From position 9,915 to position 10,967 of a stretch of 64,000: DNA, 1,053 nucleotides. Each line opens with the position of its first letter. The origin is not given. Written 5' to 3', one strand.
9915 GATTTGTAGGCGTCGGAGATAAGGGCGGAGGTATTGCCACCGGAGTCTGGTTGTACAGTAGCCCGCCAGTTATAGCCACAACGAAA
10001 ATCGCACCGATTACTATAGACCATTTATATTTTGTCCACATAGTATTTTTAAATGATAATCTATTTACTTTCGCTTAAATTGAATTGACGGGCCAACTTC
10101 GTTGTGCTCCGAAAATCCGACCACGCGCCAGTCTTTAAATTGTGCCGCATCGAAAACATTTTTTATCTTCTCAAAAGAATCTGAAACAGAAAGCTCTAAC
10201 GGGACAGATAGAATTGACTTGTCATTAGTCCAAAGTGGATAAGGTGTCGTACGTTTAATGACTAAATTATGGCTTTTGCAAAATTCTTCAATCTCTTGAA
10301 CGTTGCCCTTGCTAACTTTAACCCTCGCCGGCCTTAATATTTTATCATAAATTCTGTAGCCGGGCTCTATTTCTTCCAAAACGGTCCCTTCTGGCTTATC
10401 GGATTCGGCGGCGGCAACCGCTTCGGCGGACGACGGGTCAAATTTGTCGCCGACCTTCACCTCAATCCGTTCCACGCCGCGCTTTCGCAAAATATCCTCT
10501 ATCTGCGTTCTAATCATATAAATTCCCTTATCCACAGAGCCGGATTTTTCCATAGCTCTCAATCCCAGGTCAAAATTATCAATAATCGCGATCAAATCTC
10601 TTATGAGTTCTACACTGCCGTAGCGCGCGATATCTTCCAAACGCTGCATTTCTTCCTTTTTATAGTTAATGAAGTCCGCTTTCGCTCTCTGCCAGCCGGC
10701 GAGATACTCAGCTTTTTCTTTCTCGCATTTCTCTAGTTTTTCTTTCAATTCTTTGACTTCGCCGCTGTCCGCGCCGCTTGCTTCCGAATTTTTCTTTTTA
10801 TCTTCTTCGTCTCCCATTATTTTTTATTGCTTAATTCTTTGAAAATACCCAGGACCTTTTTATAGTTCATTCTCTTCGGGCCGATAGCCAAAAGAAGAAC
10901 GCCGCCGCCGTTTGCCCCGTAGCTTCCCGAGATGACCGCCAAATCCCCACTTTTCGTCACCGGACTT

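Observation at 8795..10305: Homologous accessory domain of about 75 aa fused to the N-terminus of DnaK and the C-terminus of GrpE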

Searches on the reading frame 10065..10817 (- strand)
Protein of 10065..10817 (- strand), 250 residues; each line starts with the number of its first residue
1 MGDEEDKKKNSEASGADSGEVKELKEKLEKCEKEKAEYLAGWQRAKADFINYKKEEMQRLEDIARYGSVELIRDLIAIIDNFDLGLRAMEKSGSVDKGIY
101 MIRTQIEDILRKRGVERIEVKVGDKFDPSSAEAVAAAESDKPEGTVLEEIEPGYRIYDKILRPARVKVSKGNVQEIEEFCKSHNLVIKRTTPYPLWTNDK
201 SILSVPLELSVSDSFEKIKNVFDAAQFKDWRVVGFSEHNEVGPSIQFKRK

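Call 4: search_protein_families(library=pfam, proteins=[window:10065-10817:-], max_evalue=1)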
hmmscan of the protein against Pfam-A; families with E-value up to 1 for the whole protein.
window:10065-10817:- (250 aa): 5 families
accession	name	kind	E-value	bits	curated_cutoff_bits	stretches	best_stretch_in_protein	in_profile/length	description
PF01025.24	GrpE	-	4e-37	127.9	25.8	1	16-170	8-165/165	GrpE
PF21802.2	Cas3-like_C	-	0.005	17.3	27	0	58-90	39-71/96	CRISPR-associated Cas3 subtype I-F/YPEST-like, C-terminal domain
PF21150.2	YebU_pre-PUA_dom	-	0.073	13.4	27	0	90-127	27-64/77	Ribosomal RNA small subunit methyltransferase F, pre-PUA domain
PF07749.17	ERp29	-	0.2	12.9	24.3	1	20-69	27-77/95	Endoplasmic reticulum protein ERp29, C-terminal domain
PF18210.6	Knl1_RWD_C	-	0.48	11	27.8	1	20-62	5-48/151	Knl1 RWD C-terminal domain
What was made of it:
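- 10308..10817 (-): grpE core, residues 1-170. It is a canonical nucleotide-exchange factor. PF01025 scores 127.9 bits and covers profile positions 8-165 of 165 (call 4).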

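Call 10: find_encoding_contigs(protein=window:10065-10817:-, flank=10000, max_places=10)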
Protein window:10065-10817:- (250 aa): no gene with exactly this product is on record in the collection.

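Call 17: find_homologous_proteins(query=window:10065-10817:-, max_evalue=1e-10)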
Query window:10065-10817:- (250 aa): 1388 proteins with E <= 1e-10 among 2654 candidates; the best 120 are listed.
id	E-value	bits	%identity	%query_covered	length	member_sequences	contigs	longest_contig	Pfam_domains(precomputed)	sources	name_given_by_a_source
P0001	8.7e-158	541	100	100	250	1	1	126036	PF01025.25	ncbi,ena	-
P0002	6.4e-79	283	77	68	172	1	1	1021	PF01025.25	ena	-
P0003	5.0e-75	270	74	67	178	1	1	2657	PF01025.25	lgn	-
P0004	1.2e-74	269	82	54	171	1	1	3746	PF01025.25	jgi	jgi:molecular chaperone GrpE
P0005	1.3e-70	256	69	67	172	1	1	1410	PF01025.25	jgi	jgi:molecular chaperone GrpE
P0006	4.2e-70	254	68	68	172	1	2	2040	PF01025.25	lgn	-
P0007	9.3e-70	253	68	68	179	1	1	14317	PF01025.25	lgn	-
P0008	9.6e-70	253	69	68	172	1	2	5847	PF01025.25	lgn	-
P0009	1.9e-69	252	75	61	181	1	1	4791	PF01025.25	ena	-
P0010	5.5e-69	250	68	67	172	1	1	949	PF01025.25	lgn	-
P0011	7.8e-69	250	68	68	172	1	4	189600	PF01025.25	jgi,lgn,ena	jgi:molecular chaperone GrpE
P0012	3.9e-68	248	70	63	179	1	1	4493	PF01025.25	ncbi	-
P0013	7.4e-68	247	68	68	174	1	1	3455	PF01025.25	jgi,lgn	jgi:molecular chaperone GrpE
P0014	1.7e-67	246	68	68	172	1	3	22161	PF01025.25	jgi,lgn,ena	-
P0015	1.9e-67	245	64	68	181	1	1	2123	PF01025.25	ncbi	-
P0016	3.8e-67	244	73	60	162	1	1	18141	PF01025.25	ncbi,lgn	-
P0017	6.1e-67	244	69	68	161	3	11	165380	PF01025.25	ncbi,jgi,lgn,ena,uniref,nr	ncbi:MAG: nucleotide exchange factor GrpE [Candidatus Liptonbacteria bacterium RIFCSPLOWO2_01_FULL_5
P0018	1.4e-66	243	78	58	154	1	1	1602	PF01025.25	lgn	-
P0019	2.6e-66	242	65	67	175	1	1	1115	PF01025.25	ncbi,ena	-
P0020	2.9e-66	241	70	62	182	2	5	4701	PF01025.25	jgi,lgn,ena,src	-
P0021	3.1e-66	241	66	68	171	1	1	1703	PF01025.25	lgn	-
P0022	4.4e-66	241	66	67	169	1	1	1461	PF01025.25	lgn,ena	-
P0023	4.5e-66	241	65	66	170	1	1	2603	PF01025.25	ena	-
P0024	5.3e-66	241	66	68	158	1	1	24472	PF01025.25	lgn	-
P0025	6.1e-66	240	69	67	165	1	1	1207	PF01025.25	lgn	-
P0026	6.9e-66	240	68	67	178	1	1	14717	PF01025.25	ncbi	-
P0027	1.9e-65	239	68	62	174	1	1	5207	PF01025.25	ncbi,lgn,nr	ncbi:MAG: nucleotide exchange factor GrpE [Candidatus Liptonbacteria bacterium]|nr:nucleotide exchan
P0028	2.6e-65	238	74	55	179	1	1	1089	PF01025.25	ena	-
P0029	2.6e-65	238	63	68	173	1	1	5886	PF01025.25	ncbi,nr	ncbi:MAG: nucleotide exchange factor GrpE [bacterium]|nr:nucleotide exchange factor GrpE [bacterium]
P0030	2.7e-65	238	64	69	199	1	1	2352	PF01025.25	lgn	-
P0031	3.1e-65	238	65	68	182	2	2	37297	PF01025.25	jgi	-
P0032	3.7e-65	238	65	69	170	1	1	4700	PF01025.25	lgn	-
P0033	3.8e-65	238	69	62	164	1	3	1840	PF01025.25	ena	-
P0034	6.9e-65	237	70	63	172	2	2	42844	PF01025.25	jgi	-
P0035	7.3e-65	237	66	67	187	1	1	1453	PF01025.25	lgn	-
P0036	1.2e-64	236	64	67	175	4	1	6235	PF01025.25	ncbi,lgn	-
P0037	1.9e-64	236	64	68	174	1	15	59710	PF01025.25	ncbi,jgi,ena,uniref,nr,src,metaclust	ncbi:MAG: nucleotide exchange factor GrpE [Candidatus Ryanbacteria bacterium RIFCSPLOWO2_01_FULL_48_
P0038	2.9e-64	235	66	68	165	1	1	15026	PF01025.25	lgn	-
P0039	3.6e-64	235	63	66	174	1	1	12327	PF01025.25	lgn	-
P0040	4.1e-64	234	65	67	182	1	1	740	PF01025.25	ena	-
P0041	4.2e-64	234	69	59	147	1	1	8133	PF01025.25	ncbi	-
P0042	4.8e-64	234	65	68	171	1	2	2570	PF01025.25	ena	-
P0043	6.1e-64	234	70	59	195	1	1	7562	PF01025.25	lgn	-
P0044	7.0e-64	234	65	67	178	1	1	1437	PF01025.25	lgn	-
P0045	7.6e-64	234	65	66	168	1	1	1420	PF01025.25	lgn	-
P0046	9.5e-64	233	71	60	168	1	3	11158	PF01025.25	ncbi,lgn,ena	ncbi:MAG: nucleotide exchange factor GrpE [Patescibacteria group bacterium]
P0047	1.1e-63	233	63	69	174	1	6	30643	PF01025.25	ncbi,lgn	-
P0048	1.3e-63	233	73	57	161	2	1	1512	PF01025.25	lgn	-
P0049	1.4e-63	233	63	68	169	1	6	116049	PF01025.25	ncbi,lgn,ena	ncbi:MAG: nucleotide exchange factor GrpE [Patescibacteria group bacterium]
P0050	1.7e-63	232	64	68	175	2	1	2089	PF01025.25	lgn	-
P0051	1.9e-63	232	65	67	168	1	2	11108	PF01025.25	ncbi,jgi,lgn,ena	-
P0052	1.9e-63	232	63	69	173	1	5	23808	PF01025.25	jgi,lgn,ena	jgi:molecular chaperone GrpE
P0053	2.0e-63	232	64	68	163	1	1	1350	PF01025.25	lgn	-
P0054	2.4e-63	232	72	54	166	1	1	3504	PF01025.25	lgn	-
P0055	2.6e-63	232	61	68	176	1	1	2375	PF01025.25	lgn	-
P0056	3.2e-63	232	65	66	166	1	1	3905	PF01025.25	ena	-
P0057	3.4e-63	231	62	68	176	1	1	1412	PF01025.25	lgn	-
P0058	3.4e-63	231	63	67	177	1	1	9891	PF01025.25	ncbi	-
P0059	4.1e-63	231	66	68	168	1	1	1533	PF01025.25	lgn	-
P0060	4.3e-63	231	62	67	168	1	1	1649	PF01025.25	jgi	jgi:molecular chaperone GrpE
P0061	4.3e-63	231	68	61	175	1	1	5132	PF01025.25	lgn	-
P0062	5.8e-63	231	64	68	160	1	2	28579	PF01025.25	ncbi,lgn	-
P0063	6.5e-63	231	63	69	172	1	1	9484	PF01025.25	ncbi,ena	-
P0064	6.6e-63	231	62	67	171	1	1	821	PF01025.25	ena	-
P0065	7.0e-63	230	63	67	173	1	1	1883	PF01025.25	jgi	jgi:molecular chaperone GrpE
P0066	7.3e-63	230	65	67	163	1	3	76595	PF01025.25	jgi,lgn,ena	-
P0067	7.9e-63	230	61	68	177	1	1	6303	PF01025.25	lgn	-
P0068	9.9e-63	230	67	65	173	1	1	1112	PF01025.25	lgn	-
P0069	1.0e-62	230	69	62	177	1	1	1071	PF01025.25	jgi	jgi:molecular chaperone GrpE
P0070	1.1e-62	230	63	66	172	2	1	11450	PF01025.25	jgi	jgi:molecular chaperone GrpE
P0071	1.1e-62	230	65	61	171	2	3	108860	PF01025.25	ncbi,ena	ncbi:MAG: nucleotide exchange factor GrpE [Patescibacteria group bacterium]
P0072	1.1e-62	230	66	60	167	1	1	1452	PF01025.25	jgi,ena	-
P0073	1.4e-62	230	64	67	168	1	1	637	PF01025.25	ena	-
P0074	1.5e-62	229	62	66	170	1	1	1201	PF01025.25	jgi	-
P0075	1.8e-62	229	63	63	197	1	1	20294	PF01025.25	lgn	-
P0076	1.8e-62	229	61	68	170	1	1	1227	PF01025.25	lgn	-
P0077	1.8e-62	229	67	66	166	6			PF01025.25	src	-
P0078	2.2e-62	229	67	59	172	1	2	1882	PF01025.25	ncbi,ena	-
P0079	2.2e-62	229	64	66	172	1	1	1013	PF01025.25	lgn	-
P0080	2.3e-62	229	62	67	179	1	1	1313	PF01025.25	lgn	-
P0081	2.6e-62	229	60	68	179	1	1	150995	PF01025.25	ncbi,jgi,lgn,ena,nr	ncbi:MAG TPA: nucleotide exchange factor GrpE [Candidatus Paceibacterota bacterium]|nr:nucleotide ex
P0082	2.9e-62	228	64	67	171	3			PF01025.25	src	-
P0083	3.1e-62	228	64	62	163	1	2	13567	PF01025.25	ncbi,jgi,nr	ncbi:nucleotide exchange factor GrpE [Candidatus Parcubacteria bacterium]|nr:MAG: nucleotide exchang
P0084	3.3e-62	228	65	64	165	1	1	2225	PF01025.25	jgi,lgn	jgi:molecular chaperone GrpE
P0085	3.6e-62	228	65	62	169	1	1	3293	PF01025.25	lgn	-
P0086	3.8e-62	228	68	60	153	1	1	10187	PF01025.25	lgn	-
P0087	4.7e-62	228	66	61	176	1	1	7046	PF01025.25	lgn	-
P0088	5.2e-62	228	62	68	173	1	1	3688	PF01025.25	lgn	-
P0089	5.5e-62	228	68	61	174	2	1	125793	PF01025.25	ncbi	-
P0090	5.8e-62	227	63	68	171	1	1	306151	PF01025.25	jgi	jgi:molecular chaperone GrpE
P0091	6.1e-62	227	66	60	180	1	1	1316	PF01025.25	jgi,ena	-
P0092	6.4e-62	227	66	62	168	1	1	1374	PF01025.25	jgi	jgi:molecular chaperone GrpE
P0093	6.7e-62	227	64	65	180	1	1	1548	PF01025.25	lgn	-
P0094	6.8e-62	227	66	61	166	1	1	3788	PF01025.25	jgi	jgi:molecular chaperone GrpE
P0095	6.8e-62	227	61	67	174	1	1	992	PF01025.25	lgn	-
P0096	6.9e-62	227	64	59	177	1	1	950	PF01025.25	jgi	jgi:molecular chaperone GrpE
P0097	7.2e-62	227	62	68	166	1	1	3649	PF01025.25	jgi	jgi:molecular chaperone GrpE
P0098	7.7e-62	227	60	68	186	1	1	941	PF01025.25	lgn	-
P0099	8.0e-62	227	66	59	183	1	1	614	PF01025.25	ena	-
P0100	8.1e-62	227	65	61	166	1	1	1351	PF01025.25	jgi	jgi:molecular chaperone GrpE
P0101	8.2e-62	227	61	66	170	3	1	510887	PF01025.25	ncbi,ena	-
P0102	1.1e-61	227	62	67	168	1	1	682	PF01025.25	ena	-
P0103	1.1e-61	227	63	68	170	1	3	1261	PF01025.25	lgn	-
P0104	1.1e-61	226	66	62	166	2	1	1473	PF01025.25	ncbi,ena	-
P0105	1.2e-61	226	71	57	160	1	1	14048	PF01025.25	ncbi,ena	-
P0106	1.2e-61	226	65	60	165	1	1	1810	PF01025.25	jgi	jgi:molecular chaperone GrpE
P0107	1.2e-61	226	62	65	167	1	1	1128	PF01025.25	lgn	-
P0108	1.3e-61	226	65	61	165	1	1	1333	PF01025.25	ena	-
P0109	1.4e-61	226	68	59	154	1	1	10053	PF01025.25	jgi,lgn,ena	-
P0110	1.6e-61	226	62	67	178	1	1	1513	PF01025.25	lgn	-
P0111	1.6e-61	226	63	66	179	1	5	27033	PF01025.25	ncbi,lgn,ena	ncbi:MAG: nucleotide exchange factor GrpE [Patescibacteria group bacterium]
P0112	1.6e-61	226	65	60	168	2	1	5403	PF01025.25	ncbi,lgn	-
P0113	1.6e-61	226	68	61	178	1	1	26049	PF01025.25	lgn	-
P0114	1.8e-61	226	62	68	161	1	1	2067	PF01025.25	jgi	jgi:molecular chaperone GrpE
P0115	1.8e-61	226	59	68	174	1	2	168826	PF01025.25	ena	-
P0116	1.8e-61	226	62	67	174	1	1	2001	PF01025.25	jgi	jgi:molecular chaperone GrpE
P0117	1.9e-61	226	65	60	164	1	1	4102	PF01025.25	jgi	jgi:molecular chaperone GrpE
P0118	2.0e-61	226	61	68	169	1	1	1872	PF01025.25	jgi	-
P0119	2.0e-61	226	67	61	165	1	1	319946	PF01025.25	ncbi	-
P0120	2.1e-61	226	68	58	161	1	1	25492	PF01025.25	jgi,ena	jgi:molecular chaperone GrpE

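Call 21: find_encoding_contigs(protein=P0124, flank=10000)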
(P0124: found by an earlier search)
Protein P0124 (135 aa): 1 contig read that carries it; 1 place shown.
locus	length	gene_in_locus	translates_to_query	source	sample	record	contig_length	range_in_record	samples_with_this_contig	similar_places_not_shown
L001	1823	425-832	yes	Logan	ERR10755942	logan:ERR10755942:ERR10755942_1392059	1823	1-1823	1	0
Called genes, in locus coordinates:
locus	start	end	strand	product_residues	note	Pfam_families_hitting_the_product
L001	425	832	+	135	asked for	-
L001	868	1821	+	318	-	?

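Call 22: find_encoding_contigs(protein=P0122, flank=10000)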
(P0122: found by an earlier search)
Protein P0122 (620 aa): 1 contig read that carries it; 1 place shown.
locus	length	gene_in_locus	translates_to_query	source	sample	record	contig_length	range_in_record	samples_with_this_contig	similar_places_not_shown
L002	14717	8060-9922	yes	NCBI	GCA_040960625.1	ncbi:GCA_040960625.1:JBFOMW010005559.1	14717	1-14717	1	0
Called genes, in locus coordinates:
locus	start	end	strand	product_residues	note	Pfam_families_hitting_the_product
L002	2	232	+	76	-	?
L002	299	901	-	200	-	PF21176:RecR_HhH, PF13662:Toprim_4, PF21175:RecR_C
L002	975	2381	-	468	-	PF00772:DnaB, PF03796:DnaB_C, PF13481:AAA_25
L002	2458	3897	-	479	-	PF01406:tRNA-synt_1e, PF09334:tRNA-synt_1g (weak), PF09190:DALR_2 (faint)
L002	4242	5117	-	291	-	PF01544:CorA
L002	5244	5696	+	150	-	-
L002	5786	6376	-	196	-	-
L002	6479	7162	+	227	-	PF01628:HrcA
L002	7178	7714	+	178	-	PF01025:GrpE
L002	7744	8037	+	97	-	-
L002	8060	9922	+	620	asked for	PF00012:HSP70, PF06723:MreB_Mbl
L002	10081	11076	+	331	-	-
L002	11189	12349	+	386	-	PF00226:DnaJ, PF01556:DnaJ_C, PF00684:DnaJ_CXXCXGXG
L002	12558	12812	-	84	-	PF01541:GIY-YIG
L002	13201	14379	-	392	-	-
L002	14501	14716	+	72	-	?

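Call 32: find_encoding_contigs(protein=P0004, flank=5000, max_places=3)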
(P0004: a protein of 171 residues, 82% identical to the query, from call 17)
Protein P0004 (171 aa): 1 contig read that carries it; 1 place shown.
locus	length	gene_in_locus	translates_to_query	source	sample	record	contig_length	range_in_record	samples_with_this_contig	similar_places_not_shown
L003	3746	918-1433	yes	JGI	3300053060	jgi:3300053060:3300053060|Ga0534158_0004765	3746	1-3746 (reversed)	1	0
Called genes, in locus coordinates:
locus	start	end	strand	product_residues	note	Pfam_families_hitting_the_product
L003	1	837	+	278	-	?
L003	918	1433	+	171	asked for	PF01025:GrpE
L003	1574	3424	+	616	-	PF00012:HSP70, PF06723:MreB_Mbl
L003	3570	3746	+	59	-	?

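Call 33: find_encoding_contigs(protein=P0003, flank=5000, max_places=3)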
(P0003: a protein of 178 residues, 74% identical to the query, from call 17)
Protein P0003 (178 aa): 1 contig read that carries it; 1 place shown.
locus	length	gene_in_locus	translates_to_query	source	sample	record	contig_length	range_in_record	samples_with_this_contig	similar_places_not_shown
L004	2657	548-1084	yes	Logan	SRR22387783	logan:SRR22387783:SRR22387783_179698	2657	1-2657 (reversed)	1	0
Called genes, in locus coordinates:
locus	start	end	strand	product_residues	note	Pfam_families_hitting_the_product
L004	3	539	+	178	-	?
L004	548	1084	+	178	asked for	PF01025:GrpE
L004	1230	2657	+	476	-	?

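Call 34: find_encoding_contigs(protein=P0007, flank=6000, max_places=3)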
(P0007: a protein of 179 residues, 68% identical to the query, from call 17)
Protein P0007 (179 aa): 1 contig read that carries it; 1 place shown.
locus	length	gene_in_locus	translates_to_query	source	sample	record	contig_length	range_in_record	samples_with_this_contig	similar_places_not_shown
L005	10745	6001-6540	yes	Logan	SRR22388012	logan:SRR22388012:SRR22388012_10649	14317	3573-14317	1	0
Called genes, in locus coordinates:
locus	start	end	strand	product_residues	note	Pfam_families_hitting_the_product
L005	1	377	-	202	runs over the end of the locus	PF21176:RecR_HhH, PF13662:Toprim_4 (weak), PF21175:RecR_C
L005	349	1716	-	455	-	PF00772:DnaB, PF03796:DnaB_C, PF13481:AAA_25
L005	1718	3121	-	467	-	PF01406:tRNA-synt_1e, PF01921:tRNA-synt_1f (faint), PF09334:tRNA-synt_1g (faint), PF09190:DALR_2 (faint)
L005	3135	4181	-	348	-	PF01699:Na_Ca_ex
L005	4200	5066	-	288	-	PF01544:CorA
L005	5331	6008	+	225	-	PF01628:HrcA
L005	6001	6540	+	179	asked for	PF01025:GrpE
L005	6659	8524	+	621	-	PF00012:HSP70, PF06723:MreB_Mbl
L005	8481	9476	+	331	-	-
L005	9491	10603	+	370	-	PF00226:DnaJ, PF01556:DnaJ_C, PF00684:DnaJ_CXXCXGXG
